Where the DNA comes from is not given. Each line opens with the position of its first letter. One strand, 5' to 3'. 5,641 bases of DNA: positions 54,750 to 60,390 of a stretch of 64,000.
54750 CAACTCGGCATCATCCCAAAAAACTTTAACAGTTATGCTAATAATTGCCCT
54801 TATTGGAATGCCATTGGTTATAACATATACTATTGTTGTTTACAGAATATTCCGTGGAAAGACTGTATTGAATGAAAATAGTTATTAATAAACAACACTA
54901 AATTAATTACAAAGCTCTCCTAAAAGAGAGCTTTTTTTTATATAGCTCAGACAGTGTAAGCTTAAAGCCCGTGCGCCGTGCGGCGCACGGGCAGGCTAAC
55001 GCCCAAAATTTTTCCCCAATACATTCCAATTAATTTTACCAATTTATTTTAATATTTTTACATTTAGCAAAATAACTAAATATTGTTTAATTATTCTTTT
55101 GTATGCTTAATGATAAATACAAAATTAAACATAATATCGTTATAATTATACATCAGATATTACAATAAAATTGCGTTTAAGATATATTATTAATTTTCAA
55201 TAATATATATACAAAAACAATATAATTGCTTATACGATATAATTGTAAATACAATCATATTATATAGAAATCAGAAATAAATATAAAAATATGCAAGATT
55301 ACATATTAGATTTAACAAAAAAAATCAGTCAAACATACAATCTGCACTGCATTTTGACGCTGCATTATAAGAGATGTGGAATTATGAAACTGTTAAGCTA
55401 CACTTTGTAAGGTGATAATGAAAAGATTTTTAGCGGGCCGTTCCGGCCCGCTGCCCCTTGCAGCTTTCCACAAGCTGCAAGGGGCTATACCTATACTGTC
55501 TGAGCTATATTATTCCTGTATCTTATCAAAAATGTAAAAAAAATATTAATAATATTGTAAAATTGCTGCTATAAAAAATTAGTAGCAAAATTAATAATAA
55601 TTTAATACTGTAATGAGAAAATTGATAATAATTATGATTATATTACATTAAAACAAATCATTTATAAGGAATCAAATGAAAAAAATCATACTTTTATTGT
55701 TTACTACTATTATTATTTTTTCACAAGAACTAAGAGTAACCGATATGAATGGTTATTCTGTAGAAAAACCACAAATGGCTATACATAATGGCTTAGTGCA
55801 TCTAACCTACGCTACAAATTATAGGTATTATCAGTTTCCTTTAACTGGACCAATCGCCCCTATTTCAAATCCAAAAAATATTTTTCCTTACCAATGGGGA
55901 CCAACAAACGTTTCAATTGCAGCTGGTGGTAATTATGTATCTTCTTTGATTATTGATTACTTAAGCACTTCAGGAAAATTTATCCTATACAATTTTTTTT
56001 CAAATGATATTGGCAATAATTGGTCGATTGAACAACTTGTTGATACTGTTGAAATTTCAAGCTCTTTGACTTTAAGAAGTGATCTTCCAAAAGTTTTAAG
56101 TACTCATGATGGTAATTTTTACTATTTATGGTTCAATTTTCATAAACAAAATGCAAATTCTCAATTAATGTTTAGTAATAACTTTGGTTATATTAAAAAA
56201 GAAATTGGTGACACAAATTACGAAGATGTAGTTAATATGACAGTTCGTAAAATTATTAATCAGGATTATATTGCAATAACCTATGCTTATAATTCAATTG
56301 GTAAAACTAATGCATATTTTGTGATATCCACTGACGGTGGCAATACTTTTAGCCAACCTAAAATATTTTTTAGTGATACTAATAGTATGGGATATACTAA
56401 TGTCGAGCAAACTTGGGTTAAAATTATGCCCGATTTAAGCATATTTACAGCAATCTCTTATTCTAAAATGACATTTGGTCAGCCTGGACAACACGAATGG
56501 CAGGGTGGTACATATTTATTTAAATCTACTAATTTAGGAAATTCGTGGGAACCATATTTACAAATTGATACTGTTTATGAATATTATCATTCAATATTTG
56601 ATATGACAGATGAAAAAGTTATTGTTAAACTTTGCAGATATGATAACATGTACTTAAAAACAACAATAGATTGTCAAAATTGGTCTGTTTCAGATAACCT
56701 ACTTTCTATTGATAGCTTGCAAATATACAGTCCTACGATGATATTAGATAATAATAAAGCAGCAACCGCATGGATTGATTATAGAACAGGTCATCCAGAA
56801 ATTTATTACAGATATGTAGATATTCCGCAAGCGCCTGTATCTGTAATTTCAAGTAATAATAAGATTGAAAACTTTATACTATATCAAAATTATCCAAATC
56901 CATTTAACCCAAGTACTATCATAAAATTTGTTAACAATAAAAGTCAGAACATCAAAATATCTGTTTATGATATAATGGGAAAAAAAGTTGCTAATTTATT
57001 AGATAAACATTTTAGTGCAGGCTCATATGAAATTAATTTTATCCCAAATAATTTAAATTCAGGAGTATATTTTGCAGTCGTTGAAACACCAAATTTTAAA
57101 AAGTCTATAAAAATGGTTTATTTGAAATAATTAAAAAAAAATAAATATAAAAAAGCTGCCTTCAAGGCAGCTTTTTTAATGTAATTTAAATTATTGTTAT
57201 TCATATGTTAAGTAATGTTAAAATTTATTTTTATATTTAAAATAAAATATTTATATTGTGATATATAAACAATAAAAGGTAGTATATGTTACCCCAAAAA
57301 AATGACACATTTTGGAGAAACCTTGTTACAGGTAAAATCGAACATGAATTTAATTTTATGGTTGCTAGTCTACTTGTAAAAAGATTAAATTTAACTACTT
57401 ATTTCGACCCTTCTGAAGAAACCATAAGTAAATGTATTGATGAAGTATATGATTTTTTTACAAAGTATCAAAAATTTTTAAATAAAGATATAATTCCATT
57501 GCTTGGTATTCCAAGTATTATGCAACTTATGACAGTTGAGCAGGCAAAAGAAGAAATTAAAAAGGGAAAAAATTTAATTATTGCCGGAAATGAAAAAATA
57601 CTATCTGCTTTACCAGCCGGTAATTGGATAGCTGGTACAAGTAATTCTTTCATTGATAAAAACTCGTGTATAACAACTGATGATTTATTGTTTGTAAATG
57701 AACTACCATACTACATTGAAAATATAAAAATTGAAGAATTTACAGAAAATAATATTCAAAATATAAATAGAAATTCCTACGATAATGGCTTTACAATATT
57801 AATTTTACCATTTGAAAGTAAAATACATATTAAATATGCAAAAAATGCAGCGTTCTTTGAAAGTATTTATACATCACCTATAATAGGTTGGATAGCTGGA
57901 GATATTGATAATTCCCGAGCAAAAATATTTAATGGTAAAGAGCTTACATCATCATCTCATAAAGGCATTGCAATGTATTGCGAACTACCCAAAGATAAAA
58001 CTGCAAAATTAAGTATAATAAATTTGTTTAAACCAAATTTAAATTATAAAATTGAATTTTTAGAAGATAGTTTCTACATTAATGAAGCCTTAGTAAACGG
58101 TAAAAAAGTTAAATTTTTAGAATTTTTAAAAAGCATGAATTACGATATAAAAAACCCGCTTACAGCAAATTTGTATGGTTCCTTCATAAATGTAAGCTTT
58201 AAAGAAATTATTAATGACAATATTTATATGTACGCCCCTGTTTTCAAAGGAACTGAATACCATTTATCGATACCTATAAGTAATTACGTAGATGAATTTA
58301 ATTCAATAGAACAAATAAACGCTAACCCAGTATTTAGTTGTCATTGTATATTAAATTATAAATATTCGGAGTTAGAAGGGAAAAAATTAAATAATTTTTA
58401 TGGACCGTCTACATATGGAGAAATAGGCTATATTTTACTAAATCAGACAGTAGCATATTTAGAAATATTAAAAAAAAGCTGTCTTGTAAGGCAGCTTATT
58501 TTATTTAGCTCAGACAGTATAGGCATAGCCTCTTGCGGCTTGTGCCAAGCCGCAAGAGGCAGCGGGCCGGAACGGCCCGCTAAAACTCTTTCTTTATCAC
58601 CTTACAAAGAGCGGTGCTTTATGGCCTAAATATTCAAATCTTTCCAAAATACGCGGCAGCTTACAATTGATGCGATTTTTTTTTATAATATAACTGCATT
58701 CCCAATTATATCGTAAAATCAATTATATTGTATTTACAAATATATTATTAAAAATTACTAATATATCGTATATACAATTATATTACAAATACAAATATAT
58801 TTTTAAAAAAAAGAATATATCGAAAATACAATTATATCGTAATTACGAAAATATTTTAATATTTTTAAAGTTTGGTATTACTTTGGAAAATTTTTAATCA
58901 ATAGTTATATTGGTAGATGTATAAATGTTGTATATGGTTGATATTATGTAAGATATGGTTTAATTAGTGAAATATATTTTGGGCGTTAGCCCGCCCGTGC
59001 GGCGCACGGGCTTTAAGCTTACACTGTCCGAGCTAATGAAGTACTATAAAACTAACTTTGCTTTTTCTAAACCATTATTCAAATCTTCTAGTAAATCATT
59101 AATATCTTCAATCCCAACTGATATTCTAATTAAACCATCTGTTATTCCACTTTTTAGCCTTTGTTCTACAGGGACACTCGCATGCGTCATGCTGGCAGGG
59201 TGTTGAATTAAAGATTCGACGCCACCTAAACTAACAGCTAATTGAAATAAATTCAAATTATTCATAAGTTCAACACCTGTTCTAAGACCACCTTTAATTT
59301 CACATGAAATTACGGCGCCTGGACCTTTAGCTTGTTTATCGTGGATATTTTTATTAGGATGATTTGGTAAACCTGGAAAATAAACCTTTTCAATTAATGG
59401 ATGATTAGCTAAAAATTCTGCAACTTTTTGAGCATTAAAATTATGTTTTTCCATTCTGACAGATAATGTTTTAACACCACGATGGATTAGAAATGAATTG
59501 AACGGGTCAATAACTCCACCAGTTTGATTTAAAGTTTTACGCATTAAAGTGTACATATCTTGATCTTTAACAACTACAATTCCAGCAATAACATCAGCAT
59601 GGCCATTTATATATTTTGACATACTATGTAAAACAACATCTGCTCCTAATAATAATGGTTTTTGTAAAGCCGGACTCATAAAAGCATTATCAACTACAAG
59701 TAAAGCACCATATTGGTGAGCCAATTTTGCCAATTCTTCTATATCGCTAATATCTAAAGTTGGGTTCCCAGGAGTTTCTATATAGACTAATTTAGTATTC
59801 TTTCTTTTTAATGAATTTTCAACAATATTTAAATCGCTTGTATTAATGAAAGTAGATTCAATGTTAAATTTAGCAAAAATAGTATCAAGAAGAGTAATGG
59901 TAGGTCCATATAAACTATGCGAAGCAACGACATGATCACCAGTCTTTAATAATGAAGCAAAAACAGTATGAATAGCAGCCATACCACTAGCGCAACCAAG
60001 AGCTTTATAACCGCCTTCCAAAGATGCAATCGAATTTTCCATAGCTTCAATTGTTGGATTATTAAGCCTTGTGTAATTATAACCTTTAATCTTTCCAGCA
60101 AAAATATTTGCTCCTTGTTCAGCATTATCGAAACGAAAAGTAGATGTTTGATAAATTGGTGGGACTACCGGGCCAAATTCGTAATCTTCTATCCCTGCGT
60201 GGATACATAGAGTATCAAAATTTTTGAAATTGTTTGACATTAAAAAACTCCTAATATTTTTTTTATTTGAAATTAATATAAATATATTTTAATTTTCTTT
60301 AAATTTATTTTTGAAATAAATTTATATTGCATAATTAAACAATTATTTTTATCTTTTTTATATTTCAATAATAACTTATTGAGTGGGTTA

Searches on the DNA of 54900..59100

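Call 65: search_rna_families(source=window, start=54900, end=59100, threshold=evalue, max_evalue=1)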
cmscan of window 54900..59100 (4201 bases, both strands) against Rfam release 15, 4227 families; matches with E-value up to 1: 9.
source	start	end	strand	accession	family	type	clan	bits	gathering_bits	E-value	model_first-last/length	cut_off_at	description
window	57144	57201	-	RF02064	STnc370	Gene; sRNA;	-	34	54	0.053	1-71/71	no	Enterobacterial sRNA STnc370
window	57126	57180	+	RF01859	Phe_leader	Cis-reg; leader;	-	28.6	55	0.079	1-125/125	no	Phenylalanine leader peptide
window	57146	57201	-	RF01859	Phe_leader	Cis-reg; leader;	-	27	55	0.18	1-125/125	no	Phenylalanine leader peptide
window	58471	58554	-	RF02083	OrzO-P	Gene; antitoxin;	-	25.9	60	0.45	1-76/76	no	OrzO-P RNA antitoxin family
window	57119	57178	+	RF02607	AbsR25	Gene; sRNA;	-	25.6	47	0.22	1-164/164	no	Acinetobacter sRNA 25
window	54900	54940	+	RF01859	Phe_leader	Cis-reg; leader;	-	25.2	55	0.46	85-125/125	5'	Phenylalanine leader peptide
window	58419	58508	+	RF02053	STnc430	Gene; sRNA;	-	24.7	47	0.86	1-162/162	no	Enterobacterial sRNA STnc430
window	57143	57215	-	RF02059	STnc50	Gene; sRNA;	-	24.3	55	0.68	1-84/84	no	Salmonella enterica sRNA STnc40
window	54900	54939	+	RF00513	Trp_leader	Cis-reg; leader;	-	22.2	41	0.34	60-100/100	5'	Tryptophan operon leader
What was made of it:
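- On Any Rfam RNA family: At E-value up to 1, over 54900-59100 (which holds copies 3 and 4), there are only chance-level hits (call 65).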

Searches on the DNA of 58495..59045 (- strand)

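Call 63: search_dna_similar(query=window:58495-59045:-, collection=plasmids, mode=distant, max_evalue=0.01, max_rows=15)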
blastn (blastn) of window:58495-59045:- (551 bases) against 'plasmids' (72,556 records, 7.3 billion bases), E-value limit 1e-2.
Records with a match: 6; places in all: 8; records where one place covers at least 80% of the query: 0.
Best place of each record, by identity: 90-95% 1; 60-80% 5.
By first word of the organism name: Borreliella 3; Buchnera 2; Enterococcus 1.
By predicted mobility (MOB-suite, as given by PLSDB): non-mobilizable 6.
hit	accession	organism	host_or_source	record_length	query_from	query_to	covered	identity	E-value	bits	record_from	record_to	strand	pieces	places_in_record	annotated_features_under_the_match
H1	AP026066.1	Buchnera aphidicola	Ceratovacuna japonica,insect ...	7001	177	342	30%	70.5%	3e-4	54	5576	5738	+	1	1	record has no annotation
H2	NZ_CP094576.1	Borreliella burgdorferi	Homo sapiens,Whole organism,Skin,skin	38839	184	342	29%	71.7%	2e-7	64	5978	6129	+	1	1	none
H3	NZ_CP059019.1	Borreliella bavariensis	Ixodes persulcatus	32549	184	325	26%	71.1%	1e-3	52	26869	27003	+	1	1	none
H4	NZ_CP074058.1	Borreliella burgdorferi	Homo sapiens,skin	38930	184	325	26%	71.1%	1e-3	52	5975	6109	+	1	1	none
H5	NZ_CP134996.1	Buchnera aphidicola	Ceratovacuna keduensis,whole organism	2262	177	257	15%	73.6%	3e-3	50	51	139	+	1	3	none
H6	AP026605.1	Enterococcus faecium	Homo sapiens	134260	176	216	7%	90.2%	3e-4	54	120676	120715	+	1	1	two-component sensor histidine kinase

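Call 64: search_dna_similar(query=window:58495-59045:-, collection=phages, mode=distant, max_evalue=0.01, max_rows=15)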
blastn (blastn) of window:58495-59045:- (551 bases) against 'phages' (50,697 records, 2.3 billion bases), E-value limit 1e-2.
Records with a match: 9; places in all: 9; records where one place covers at least 80% of the query: 0.
Best place of each record, by identity: 60-80% 9.
By first word of the organism name: Prevotella 9.
By host as written in the record: Prevotella sp. 9.
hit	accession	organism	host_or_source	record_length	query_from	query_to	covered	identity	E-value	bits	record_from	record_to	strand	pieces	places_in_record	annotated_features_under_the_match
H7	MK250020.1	Prevotella phage Lak-B1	Prevotella sp.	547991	186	296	20%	72.5%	4e-3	48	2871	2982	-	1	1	record has no annotation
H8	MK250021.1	Prevotella phage Lak-B2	Prevotella sp.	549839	186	296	20%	72.5%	4e-3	48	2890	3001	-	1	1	record has no annotation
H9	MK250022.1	Prevotella phage Lak-B3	Prevotella sp.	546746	186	296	20%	72.5%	4e-3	48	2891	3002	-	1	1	record has no annotation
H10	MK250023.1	Prevotella phage Lak-B4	Prevotella sp.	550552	186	296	20%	72.5%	4e-3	48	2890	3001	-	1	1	record has no annotation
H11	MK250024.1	Prevotella phage Lak-B5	Prevotella sp.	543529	186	296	20%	72.5%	4e-3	48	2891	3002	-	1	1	record has no annotation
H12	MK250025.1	Prevotella phage Lak-B6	Prevotella sp.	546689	186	296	20%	72.5%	4e-3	48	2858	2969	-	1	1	record has no annotation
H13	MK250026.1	Prevotella phage Lak-B7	Prevotella sp.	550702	186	296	20%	72.5%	4e-3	48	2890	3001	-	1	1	record has no annotation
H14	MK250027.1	Prevotella phage Lak-B8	Prevotella sp.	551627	186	296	20%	72.5%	4e-3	48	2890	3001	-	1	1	record has no annotation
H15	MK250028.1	Prevotella phage Lak-B9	Prevotella sp.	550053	186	296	20%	72.5%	4e-3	48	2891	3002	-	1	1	record has no annotation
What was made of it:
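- Tried and rejected: Plasmid and phage BLAST: only AT-rich chance matches (calls 63, 64).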

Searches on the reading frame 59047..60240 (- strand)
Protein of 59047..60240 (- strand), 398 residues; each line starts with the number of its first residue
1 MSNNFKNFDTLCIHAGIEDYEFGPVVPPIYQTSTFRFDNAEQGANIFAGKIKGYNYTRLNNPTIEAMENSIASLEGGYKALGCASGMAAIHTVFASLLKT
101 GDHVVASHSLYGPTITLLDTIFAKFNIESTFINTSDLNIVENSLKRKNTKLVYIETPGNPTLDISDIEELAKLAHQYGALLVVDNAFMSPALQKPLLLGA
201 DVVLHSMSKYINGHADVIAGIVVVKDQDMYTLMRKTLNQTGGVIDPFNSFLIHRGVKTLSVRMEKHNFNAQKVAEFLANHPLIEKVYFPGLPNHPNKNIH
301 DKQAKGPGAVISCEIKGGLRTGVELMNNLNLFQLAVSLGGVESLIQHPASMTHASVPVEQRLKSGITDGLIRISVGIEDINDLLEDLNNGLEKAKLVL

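Call 50: find_homologous_proteins(query=window:59047-60240:-, max_evalue=1e-80)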
Query window:59047-60240:- (398 aa): 7873 proteins with E <= 1e-80 among 8000 candidates; the best 120 are listed.
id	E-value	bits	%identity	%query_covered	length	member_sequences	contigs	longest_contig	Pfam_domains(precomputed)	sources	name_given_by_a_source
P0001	5.1e-262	887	100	100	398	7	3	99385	PF00155.28,PF00266.26,PF01053.27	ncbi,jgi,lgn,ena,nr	ncbi:MAG TPA: PLP-dependent aspartate aminotransferase family protein [Ignavibacteriales bacterium]|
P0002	1.4e-218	744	82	100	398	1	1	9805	PF00155.28,PF00266.26,PF01053.27,PF01041.24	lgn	-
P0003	4.4e-197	673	74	98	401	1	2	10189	PF00155.28,PF06838.18,PF01053.27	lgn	-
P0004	9.4e-173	593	66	98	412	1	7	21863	PF02347.23,PF00155.28,PF00266.26,PF01212.28,PF06838.18,PF01053.27,PF01041.24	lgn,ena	-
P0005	1.0e-172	593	64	99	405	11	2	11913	PF02347.23,PF00155.28,PF00266.26,PF01212.28,PF06838.18,PF01053.27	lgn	-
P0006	2.0e-172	592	66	98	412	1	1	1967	PF02347.23,PF00155.28,PF00266.26,PF01212.28,PF06838.18,PF01053.27,PF01041.24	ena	-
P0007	2.3e-172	591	66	98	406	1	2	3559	PF02347.23,PF00155.28,PF00266.26,PF01212.28,PF06838.18,PF01053.27,PF01041.24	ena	-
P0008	2.5e-172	591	66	98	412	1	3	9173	PF02347.23,PF00155.28,PF00266.26,PF01212.28,PF06838.18,PF01053.27,PF01041.24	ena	-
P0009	1.3e-171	589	66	98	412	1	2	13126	PF02347.23,PF00155.28,PF00266.26,PF01212.28,PF06838.18,PF01053.27,PF01041.24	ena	-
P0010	6.0e-171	587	64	100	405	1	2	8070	PF02347.23,PF00155.28,PF00266.26,PF01212.28,PF06838.18,PF01053.27,PF01041.24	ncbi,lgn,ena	-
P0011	9.2e-171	586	64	99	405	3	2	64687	PF00155.28,PF00266.26,PF01212.28,PF01053.27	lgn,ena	-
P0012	1.5e-170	586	65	98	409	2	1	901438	PF02347.23,PF00155.28,PF00266.26,PF01212.28,PF06838.18,PF01053.27,PF01041.24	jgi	jgi:methionine-gamma-lyase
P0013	1.6e-170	585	64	100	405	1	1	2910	PF02347.23,PF00155.28,PF00266.26,PF01212.28,PF06838.18,PF01053.27,PF01041.24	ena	-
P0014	2.5e-170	585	64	99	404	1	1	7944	PF00155.28,PF01212.28,PF01053.27,PF01041.24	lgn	-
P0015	4.0e-170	584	65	98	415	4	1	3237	PF02347.23,PF00155.28,PF00266.26,PF01212.28,PF06838.18,PF01053.27,PF01041.24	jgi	-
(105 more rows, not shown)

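Call 52: find_encoding_contigs(protein=P0002, flank=5000, max_places=4)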
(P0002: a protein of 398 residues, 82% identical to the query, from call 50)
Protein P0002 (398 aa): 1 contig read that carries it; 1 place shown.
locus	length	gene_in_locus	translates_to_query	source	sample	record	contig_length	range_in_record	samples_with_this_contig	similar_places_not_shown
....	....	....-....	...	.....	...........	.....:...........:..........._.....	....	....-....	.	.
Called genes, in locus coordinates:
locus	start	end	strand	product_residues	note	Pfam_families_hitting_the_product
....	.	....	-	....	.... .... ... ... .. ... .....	?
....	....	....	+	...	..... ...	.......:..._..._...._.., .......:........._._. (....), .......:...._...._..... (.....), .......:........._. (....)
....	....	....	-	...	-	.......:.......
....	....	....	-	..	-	?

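Call 53: find_encoding_contigs(protein=P0003, flank=5000, max_places=4)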
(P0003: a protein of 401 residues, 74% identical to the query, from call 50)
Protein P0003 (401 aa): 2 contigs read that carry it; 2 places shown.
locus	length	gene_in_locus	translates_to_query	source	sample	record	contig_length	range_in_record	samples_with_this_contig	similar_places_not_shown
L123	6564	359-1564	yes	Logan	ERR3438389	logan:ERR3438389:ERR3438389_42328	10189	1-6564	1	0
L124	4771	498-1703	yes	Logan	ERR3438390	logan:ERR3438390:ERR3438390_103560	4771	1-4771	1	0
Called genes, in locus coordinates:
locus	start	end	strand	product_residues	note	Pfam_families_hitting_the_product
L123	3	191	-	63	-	?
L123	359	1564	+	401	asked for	PF01053:Cys_Met_Meta_PP, PF00155:Aminotran_1_2, PF06838:Met_gamma_lyase (weak)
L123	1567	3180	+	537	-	PF00246:Peptidase_M14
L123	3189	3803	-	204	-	PF23894:LD_SV2 (weak), PF13599:Pentapeptide_4, PF00805:Pentapeptide, PF13576:Pentapeptide_3, PF13599:Pentapeptide_4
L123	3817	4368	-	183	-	PF03352:Adenine_glyco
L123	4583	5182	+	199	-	PF03458:Gly_transporter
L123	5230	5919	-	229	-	-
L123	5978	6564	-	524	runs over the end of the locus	PF00072:Response_reg, PF08665:PglZ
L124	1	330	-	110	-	?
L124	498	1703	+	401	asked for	PF01053:Cys_Met_Meta_PP, PF00155:Aminotran_1_2, PF06838:Met_gamma_lyase (weak)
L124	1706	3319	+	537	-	PF00246:Peptidase_M14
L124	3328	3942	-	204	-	PF23894:LD_SV2 (weak), PF13599:Pentapeptide_4, PF00805:Pentapeptide, PF13576:Pentapeptide_3, PF13599:Pentapeptide_4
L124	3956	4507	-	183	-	PF03352:Adenine_glyco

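Call 56: find_encoding_contigs(protein=P0001, flank=10000, max_places=10)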
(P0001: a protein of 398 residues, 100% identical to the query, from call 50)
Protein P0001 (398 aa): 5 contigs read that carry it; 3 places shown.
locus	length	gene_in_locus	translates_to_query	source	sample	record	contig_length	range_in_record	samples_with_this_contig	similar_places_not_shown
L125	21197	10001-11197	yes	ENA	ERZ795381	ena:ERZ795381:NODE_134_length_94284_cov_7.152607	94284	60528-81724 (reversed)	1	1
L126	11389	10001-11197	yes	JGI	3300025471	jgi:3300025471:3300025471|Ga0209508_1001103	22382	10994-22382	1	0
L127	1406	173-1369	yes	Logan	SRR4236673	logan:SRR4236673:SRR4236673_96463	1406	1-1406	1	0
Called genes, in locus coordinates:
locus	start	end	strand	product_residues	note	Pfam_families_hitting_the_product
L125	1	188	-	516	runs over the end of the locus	-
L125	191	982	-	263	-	PF00072:Response_reg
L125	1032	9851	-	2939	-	PF13185:GAF_2, PF00989:PAS, PF13426:PAS_9, PF00989:PAS, PF13426:PAS_9, PF00989:PAS, PF13426:PAS_9, PF13426:PAS_9, +15 more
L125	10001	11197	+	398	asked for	PF01053:Cys_Met_Meta_PP, PF00155:Aminotran_1_2, PF00266:Aminotran_5 (weak)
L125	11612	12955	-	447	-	PF22396:DUF6976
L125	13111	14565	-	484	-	PF18962:Por_Secre_tail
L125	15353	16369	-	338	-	PF02322:Cyt_bd_oxida_II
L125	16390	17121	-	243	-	PF01654:Cyt_bd_oxida_I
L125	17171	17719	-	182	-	PF01654:Cyt_bd_oxida_I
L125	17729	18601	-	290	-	PF03631:Virul_fac_BrkB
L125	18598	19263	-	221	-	PF03104:DNA_pol_B_exo1 (weak), PF10108:DNA_pol_B_exo2, PF13482:RNase_H_2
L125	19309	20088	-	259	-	PF14622:Ribonucleas_3_3, PF00636:Ribonuclease_3, PF00035:dsrm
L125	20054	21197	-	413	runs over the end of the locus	PF00109:ketoacyl-synt, PF02801:Ketoacyl-synt_C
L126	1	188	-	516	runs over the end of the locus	-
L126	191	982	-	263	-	PF00072:Response_reg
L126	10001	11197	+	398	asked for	PF01053:Cys_Met_Meta_PP, PF00155:Aminotran_1_2, PF00266:Aminotran_5 (weak)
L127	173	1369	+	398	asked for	PF01053:Cys_Met_Meta_PP, PF00155:Aminotran_1_2, PF00266:Aminotran_5 (weak)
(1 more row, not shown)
